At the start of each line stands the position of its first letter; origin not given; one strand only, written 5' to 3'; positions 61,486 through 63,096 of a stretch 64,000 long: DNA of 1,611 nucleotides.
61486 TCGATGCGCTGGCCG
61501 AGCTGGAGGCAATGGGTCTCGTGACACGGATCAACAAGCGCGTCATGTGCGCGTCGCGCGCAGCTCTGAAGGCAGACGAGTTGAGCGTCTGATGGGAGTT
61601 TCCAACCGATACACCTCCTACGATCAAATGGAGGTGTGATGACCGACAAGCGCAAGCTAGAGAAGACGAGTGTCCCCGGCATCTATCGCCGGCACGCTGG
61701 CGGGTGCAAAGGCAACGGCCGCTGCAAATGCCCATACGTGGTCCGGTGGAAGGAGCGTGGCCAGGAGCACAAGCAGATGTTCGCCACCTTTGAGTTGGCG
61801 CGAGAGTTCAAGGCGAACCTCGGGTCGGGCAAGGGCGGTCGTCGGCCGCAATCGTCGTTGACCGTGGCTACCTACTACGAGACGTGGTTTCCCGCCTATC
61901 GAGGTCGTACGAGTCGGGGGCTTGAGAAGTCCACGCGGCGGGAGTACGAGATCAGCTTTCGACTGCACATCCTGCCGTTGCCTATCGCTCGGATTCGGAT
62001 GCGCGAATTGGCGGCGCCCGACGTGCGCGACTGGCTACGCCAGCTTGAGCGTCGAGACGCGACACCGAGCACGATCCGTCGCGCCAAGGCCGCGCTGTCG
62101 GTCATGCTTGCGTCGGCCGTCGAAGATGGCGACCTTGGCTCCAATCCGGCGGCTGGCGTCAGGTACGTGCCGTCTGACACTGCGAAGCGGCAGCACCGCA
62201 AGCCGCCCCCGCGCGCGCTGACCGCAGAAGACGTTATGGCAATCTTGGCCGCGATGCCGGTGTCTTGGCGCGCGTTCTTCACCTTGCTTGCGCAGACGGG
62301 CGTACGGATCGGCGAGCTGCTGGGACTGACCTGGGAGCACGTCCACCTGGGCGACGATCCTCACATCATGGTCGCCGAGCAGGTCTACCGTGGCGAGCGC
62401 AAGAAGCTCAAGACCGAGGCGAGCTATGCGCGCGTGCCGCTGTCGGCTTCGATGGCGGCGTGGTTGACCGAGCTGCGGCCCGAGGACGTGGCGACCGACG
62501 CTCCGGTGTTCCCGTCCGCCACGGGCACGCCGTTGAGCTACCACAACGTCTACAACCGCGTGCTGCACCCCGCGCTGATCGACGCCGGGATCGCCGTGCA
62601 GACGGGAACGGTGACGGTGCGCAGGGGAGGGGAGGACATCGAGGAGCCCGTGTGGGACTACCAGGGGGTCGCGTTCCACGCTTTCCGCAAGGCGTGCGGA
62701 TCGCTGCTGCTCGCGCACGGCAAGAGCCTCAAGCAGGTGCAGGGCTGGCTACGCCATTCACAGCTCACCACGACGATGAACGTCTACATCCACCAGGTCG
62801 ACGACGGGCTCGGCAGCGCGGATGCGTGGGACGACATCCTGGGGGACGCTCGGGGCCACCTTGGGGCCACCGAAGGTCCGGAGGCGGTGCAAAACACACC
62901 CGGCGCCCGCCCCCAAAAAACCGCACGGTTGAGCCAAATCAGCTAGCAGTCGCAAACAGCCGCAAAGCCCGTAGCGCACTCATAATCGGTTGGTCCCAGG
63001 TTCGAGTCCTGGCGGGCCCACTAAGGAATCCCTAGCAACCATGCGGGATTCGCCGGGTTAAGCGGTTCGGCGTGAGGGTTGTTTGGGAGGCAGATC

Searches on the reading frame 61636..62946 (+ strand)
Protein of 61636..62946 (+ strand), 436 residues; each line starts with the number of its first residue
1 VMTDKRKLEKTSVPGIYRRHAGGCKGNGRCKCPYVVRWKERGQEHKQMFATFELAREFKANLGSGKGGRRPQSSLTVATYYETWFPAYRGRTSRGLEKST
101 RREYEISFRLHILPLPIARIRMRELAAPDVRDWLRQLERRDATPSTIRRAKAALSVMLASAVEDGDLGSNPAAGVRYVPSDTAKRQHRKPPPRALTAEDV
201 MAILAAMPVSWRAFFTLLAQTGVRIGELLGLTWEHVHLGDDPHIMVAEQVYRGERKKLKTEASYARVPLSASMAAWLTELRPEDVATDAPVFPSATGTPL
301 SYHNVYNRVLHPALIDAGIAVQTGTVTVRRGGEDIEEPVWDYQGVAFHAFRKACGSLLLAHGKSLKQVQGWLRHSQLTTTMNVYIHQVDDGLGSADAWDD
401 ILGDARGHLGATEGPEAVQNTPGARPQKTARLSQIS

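Call 10: search_protein_families(library=pfam, proteins=[window:61636-62946:+], max_evalue=0.001)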
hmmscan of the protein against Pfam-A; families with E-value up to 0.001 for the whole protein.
window:61636-62946:+ (436 aa): 2 families
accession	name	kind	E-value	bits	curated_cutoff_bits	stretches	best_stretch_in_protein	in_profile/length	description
PF00589.27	Phage_integrase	-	1.7e-17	64.2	27.1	1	195-387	3-168/172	Phage integrase family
PF22022.2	Phage_int_M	-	0.00096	19.8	27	0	93-176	13-94/96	Phage integrase central domain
